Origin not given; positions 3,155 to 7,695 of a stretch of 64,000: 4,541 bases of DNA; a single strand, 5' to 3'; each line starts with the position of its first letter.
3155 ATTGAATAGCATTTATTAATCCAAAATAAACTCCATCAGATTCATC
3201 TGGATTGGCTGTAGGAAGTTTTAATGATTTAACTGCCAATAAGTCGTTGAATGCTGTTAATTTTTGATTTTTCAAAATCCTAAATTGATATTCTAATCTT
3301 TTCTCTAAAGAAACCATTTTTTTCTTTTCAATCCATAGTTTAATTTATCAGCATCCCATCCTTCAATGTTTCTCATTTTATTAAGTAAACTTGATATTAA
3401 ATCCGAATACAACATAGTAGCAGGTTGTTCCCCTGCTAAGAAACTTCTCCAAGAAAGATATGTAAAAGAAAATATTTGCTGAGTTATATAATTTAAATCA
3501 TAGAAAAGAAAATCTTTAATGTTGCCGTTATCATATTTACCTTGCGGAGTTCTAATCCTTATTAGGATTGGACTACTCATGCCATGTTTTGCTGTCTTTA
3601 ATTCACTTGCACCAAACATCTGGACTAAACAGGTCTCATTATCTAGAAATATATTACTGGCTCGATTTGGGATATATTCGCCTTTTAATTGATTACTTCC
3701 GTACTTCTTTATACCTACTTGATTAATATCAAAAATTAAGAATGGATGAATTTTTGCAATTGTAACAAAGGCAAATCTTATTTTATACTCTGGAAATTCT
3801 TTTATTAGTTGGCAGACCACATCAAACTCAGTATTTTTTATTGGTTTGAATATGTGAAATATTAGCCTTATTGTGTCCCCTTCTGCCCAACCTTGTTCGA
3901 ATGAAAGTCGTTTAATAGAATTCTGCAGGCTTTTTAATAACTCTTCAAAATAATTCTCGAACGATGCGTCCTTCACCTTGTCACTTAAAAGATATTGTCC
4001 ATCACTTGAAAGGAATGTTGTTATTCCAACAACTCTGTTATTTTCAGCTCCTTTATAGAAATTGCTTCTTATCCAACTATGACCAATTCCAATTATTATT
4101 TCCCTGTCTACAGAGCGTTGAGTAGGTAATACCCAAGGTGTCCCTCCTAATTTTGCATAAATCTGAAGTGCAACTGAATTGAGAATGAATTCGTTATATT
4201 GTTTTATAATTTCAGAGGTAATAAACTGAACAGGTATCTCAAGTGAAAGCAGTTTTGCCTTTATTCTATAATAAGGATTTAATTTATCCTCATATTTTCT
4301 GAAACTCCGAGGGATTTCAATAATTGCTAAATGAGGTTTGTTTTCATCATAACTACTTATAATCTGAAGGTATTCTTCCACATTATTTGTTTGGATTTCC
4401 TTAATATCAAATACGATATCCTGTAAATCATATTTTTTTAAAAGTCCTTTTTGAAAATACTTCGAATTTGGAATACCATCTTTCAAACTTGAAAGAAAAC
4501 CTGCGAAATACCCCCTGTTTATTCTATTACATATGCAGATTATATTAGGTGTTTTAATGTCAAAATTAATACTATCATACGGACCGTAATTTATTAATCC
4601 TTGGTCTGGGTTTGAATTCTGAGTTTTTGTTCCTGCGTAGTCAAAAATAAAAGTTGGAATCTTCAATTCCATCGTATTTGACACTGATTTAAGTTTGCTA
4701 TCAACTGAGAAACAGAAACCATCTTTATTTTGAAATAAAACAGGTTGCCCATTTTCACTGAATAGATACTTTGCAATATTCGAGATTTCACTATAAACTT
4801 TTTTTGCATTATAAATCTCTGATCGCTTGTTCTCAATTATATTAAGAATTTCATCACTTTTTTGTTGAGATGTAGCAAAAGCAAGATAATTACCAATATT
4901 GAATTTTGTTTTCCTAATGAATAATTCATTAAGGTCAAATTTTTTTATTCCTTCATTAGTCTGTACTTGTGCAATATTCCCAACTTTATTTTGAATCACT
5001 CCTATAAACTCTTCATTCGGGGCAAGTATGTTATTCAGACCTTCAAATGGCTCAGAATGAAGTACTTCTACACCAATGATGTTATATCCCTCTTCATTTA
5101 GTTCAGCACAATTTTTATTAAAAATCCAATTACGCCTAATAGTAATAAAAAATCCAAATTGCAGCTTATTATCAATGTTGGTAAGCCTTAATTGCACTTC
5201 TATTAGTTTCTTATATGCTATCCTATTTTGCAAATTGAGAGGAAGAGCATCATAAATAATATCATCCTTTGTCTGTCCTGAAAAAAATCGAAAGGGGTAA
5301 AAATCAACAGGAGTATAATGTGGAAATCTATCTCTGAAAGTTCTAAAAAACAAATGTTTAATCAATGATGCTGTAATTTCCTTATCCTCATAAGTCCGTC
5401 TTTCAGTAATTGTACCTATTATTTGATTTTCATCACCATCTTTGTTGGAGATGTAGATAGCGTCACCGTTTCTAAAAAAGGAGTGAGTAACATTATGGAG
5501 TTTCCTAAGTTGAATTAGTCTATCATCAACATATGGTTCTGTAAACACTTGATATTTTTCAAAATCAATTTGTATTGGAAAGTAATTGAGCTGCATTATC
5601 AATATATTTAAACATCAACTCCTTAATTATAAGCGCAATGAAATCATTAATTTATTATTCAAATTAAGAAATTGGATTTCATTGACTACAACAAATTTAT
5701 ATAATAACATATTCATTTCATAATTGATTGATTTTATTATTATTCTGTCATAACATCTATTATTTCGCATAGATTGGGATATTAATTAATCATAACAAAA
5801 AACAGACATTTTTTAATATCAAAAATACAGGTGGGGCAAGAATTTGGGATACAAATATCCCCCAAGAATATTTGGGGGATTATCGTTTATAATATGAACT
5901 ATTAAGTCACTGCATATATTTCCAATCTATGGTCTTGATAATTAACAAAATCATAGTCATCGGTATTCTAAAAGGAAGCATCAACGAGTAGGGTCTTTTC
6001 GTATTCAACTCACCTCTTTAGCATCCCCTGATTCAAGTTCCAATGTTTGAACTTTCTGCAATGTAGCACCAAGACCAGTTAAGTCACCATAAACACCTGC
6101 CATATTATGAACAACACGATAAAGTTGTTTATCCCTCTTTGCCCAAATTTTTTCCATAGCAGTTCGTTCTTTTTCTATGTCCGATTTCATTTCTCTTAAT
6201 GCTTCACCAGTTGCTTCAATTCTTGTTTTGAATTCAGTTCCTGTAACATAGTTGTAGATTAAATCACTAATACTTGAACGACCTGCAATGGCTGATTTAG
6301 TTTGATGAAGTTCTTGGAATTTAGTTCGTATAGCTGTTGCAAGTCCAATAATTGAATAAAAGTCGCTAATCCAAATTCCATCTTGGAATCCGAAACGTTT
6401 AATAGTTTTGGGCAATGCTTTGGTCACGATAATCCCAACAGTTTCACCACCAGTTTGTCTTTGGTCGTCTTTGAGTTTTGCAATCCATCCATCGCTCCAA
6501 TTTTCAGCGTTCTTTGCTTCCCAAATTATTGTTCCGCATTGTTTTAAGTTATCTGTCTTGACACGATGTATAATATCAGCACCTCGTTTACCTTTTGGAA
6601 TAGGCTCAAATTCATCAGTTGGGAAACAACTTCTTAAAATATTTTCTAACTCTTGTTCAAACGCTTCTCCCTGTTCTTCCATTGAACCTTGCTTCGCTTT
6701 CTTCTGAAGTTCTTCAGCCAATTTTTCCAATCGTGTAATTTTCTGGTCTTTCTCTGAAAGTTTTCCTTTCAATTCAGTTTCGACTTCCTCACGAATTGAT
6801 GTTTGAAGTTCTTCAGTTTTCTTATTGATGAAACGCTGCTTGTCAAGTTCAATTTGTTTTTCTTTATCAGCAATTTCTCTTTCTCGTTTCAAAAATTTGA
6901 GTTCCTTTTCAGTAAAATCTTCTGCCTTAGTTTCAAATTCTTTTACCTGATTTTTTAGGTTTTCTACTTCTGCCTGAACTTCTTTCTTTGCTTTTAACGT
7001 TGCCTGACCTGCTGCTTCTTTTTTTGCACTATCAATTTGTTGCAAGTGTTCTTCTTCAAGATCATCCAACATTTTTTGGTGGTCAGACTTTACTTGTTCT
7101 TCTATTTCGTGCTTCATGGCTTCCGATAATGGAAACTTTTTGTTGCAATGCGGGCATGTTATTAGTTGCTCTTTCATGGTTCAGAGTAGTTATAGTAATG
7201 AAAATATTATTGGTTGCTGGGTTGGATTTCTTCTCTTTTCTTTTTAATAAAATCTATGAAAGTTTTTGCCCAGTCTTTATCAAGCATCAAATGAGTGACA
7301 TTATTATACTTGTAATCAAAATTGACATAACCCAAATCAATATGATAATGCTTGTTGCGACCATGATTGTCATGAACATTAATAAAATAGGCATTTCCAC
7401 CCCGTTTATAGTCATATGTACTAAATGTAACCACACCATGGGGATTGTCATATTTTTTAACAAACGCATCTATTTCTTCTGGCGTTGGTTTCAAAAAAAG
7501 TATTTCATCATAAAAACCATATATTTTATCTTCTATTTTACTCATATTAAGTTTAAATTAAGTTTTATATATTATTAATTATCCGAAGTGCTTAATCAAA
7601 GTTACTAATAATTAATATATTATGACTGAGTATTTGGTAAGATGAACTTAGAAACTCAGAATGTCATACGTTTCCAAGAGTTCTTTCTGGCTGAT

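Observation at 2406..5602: Catalytically dead long pAgo translationally coupled to a two-TM effector with an unassignable sensor domain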

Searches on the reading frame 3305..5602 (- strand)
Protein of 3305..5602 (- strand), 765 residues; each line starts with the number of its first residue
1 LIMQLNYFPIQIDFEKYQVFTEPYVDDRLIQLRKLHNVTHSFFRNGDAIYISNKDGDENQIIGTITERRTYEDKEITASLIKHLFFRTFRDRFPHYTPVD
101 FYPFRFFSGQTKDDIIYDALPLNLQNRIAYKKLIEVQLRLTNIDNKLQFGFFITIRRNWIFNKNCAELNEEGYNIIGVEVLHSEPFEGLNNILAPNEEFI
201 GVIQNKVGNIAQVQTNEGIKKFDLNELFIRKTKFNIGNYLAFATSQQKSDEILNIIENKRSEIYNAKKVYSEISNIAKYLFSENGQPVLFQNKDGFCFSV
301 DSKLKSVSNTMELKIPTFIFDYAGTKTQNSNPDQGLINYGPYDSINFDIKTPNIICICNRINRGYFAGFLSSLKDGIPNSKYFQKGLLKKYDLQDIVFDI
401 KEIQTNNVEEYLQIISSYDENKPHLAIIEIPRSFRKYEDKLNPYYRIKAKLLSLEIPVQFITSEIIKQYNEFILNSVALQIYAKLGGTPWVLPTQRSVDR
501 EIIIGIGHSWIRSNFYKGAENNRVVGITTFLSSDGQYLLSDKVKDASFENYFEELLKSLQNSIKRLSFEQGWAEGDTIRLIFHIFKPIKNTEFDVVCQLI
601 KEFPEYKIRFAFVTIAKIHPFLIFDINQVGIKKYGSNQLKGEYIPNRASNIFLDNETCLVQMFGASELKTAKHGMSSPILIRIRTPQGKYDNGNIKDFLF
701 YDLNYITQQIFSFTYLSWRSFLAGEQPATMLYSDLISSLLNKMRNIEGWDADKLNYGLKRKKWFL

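Call 3: search_protein_families(library=pfam, proteins=[window:3305-5602:-], max_evalue=0.1)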
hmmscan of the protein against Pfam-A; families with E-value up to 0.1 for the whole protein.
window:3305-5602:- (765 aa): 2 families
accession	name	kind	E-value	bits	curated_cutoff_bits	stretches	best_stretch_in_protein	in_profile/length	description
PF02171.23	Piwi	-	4.4e-13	49.6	28.9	1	439-741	9-298/302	Piwi domain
PF18157.6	MID_pPIWI_RE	-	0.00048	20.8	26.6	1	405-464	44-107/141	MID domain of pPIWI_RE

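Call 4: search_protein_families(library=padloc, proteins=[window:3305-5602:-], max_evalue=0.1)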
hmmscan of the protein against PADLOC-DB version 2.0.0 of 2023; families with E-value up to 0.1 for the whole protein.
window:3305-5602:- (765 aa): 13 families
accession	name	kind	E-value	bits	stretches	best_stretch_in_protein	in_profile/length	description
PDLC02379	pAgo_II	-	3.3e-260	863.5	1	3-765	1-724/724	Class II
PDLC02436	pAgo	-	1.7e-76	256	1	306-751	3-454/460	-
PDLC02395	pAgo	-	1.3e-74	250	2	235-765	185-656/656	-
PDLC02381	pAgo_II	-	1.9e-31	107.2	1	270-765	166-617/617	Class II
PDLC02394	pAgo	-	3.3e-18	62.9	1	261-765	651-1121/1121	-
PDLC02428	PprPIWI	-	3.6e-17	60.4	1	270-745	266-653/666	-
PDLC02397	pAgo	-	2.8e-15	54.2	1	324-578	214-438/578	-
PDLC02377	pAgo_I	-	2e-09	34.7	1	424-535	141-249/457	Class I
PDLC02380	pAgo_II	-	1.8e-07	27.9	1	388-498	400-519/737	Class II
PDLC02388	pAgo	-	2.7e-07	27.2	1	398-522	401-519/716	-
PDLC02386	pAgo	-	1.5e-05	21.7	1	442-499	428-486/697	-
PDLC02376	pAgo_I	-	0.00014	19.2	1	438-507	165-238/455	Class I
PDLC02426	PprPIWI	-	0.005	13.4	1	404-475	399-466/718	-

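Call 5: search_solved_structures(query=window:3305-5602:-, max_evalue=0.01, show_alignments=4)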
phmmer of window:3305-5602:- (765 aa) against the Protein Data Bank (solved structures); distinct sequences matched with E-value up to 0.01: 8.
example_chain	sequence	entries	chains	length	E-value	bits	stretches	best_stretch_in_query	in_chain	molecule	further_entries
23wq_f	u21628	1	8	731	1e-78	268.6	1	3-765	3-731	EcAgo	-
6d95_A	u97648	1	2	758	3.2e-64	220.7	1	89-765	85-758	Uncharacterized protein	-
5awh_A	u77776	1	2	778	3.5e-64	220.5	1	89-765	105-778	Uncharacterized protein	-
6d8a_A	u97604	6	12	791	3.7e-64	220.4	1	89-765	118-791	Uncharacterized protein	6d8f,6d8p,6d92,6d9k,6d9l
1w9h_A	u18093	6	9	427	1.4e-10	43.3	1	334-765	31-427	HYPOTHETICAL PROTEIN AF1318 | PROTEIN AF1318 | PUTATIVE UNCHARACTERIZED PROTEIN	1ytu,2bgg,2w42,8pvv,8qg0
6t5t_A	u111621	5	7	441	1.8e-10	43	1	334-765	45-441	Piwi protein AF_1318 | Piwi protein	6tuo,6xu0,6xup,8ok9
8in8_C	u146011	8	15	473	3.3e-05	25.6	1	426-508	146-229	Piwi domain protein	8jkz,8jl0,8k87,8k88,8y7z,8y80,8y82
8znj_A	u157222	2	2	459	0.0024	19.4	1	400-495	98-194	Piwi domain-containing protein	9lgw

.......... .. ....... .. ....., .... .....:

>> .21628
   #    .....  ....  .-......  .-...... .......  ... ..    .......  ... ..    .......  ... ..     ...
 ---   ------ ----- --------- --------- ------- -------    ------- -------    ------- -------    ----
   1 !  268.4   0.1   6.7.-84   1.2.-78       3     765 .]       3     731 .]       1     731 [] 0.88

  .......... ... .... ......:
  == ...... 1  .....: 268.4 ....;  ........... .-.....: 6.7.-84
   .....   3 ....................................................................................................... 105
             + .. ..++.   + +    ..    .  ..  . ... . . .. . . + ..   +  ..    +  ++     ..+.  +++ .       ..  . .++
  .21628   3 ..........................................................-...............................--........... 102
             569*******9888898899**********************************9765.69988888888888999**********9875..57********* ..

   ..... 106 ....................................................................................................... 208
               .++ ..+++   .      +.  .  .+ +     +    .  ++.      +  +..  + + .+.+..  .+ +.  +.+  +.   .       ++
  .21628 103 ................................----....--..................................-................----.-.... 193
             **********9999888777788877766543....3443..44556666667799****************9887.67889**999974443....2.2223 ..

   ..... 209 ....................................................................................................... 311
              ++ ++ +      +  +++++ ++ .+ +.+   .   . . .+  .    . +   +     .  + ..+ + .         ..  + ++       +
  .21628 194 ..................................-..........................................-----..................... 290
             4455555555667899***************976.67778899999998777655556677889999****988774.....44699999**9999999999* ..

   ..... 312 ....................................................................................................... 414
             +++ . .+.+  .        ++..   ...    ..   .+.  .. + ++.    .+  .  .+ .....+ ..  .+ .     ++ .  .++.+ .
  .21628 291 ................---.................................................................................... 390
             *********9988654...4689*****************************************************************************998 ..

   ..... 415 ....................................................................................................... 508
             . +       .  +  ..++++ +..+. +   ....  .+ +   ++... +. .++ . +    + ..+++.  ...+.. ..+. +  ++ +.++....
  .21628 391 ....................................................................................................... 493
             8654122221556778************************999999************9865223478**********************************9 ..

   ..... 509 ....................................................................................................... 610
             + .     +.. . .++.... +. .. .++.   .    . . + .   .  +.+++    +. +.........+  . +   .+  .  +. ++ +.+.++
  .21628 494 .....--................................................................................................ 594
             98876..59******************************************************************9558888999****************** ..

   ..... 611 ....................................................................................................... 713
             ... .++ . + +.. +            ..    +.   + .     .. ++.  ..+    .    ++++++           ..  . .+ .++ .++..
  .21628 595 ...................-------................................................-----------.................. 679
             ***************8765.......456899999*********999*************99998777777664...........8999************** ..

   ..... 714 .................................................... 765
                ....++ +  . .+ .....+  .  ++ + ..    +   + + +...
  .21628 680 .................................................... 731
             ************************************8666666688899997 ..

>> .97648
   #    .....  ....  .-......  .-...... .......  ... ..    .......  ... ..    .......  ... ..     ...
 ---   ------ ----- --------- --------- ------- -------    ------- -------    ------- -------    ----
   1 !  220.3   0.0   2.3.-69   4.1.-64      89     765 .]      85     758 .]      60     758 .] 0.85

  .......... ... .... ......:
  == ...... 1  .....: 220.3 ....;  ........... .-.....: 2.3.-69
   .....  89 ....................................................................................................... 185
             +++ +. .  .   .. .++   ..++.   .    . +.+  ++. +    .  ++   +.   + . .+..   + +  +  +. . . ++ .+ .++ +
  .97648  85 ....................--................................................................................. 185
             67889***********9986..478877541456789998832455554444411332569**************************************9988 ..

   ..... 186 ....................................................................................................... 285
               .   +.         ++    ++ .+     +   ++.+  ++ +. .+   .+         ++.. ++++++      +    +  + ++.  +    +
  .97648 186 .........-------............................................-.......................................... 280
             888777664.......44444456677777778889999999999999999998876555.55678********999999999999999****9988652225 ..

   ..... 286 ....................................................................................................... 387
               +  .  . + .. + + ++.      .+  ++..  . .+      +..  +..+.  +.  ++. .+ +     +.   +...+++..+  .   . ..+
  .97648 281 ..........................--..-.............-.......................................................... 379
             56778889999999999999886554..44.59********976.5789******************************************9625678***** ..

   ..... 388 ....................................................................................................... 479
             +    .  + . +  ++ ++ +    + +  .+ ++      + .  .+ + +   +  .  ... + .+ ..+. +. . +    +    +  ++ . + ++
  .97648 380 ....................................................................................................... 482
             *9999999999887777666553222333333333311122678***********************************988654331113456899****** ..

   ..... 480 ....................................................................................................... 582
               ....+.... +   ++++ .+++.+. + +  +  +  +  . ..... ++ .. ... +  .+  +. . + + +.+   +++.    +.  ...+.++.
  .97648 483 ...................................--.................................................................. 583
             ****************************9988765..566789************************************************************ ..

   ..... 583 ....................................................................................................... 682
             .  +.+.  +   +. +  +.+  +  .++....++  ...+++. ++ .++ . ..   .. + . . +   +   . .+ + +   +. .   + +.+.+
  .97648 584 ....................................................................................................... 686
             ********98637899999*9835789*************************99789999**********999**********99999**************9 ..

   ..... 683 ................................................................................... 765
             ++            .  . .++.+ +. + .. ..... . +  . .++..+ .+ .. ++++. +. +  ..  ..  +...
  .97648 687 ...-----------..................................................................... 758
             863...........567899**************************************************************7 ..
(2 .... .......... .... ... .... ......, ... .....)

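Call 7: search_protein_families(library=ncbifam, proteins=[window:3305-5602:-], max_evalue=0.1)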
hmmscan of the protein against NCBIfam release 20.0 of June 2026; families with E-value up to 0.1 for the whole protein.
window:3305-5602:- (765 aa): 2 families
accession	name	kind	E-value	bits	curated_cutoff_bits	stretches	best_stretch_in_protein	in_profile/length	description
NF052569.1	ProtArgonAgoRhdb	equivalog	2.9e-77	260.7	700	1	91-765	88-759/759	protein argonaute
TIGR03661.1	T1SS_VCA0849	domain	0.048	14.8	17.6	0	221-259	13-53/91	type I secretion C-terminal target domain-containing protein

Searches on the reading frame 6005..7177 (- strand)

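Call 3: search_protein_families(library=pfam, proteins=[window:6005-7177:-], max_evalue=0.1)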
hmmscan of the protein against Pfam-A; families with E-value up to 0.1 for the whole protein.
window:6005-7177:- (390 aa): 6 families
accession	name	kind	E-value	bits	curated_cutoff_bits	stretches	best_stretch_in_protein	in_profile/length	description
PF09903.14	DUF2130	-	1.7e-58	198.3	26.7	1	138-382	3-253/255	Uncharacterized protein conserved in bacteria (DUF2130)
PF13717.11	Zn_ribbon_4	-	0.017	15.5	30.3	1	6-20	3-17/36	zinc-ribbon domain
PF13913.12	zf-C2HC_2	-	0.018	15.2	27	1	4-24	1-21/25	zinc-finger of a C2HC-type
PF18439.7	zf_UBZ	-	0.027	14.6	25.6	1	6-24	3-21/32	Ubiquitin-Binding Zinc Finger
PF24441.1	DUF7560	-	0.047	13.8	27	1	2-25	2-25/44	Family of unknown function (DUF7560)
PF18608.7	XAF1_C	-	0.096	12.7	25.8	0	5-25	17-37/54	XIAP-associated factor 1 C-terminal domain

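Call 4: search_protein_families(library=padloc, proteins=[window:6005-7177:-], max_evalue=0.1)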
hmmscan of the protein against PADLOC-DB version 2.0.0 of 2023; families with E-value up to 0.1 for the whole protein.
window:6005-7177:- (390 aa): 4 families
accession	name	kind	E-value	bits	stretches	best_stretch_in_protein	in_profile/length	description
PDLC03865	LmuB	-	0.00073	15.8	1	4-212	508-706/1007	-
PDLC00647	ZorA3|ZorA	-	0.00085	15.9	1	50-359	304-565/780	MotA/ExbB/TolQ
PDLC03859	LmuB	-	0.02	12.1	1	6-184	332-486/611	-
PDLC00648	ZorA3|ZorA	-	0.097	9.4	0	21-181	356-507/692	MotA/ExbB/TolQ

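Call 7: search_protein_families(library=ncbifam, proteins=[window:6005-7177:-], max_evalue=0.1)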
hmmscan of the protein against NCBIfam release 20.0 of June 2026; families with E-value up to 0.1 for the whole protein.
window:6005-7177:- (390 aa): 2 families
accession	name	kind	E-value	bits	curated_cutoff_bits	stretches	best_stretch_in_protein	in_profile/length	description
NF041034.1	Rad50_Sulf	equivalog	0.037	11.9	1000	1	18-194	466-648/872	DNA double-strand break repair ATPase Rad50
NF045487.1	ASRP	equivalog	0.052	12.1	300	0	3-179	299-464/593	archaea-specific SMC-related protein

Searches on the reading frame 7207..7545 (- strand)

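Call 3: search_protein_families(library=pfam, proteins=[window:7207-7545:-], max_evalue=0.1)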
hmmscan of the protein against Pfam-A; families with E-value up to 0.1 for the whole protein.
window:7207-7545:- (112 aa): 0 families

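Call 4: search_protein_families(library=padloc, proteins=[window:7207-7545:-], max_evalue=0.1)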
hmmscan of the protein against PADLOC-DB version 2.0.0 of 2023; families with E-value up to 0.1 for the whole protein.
window:7207-7545:- (112 aa): 1 family
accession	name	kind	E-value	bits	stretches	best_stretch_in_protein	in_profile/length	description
PDLC04590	PDC-M34B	-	0.022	12.7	1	80-108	93-121/147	-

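Call 7: search_protein_families(library=ncbifam, proteins=[window:7207-7545:-], max_evalue=0.1)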
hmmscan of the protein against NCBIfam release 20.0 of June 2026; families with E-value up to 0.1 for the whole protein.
window:7207-7545:- (112 aa): 2 families
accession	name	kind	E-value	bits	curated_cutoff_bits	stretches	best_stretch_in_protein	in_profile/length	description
NF007844.0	PRK10556.1-2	equivalog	0.018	15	204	1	22-64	5-47/116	DUF2002 family protein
NF007846.0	PRK10556.1-4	equivalog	0.038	13.9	222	1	22-64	5-47/114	DUF2002 family protein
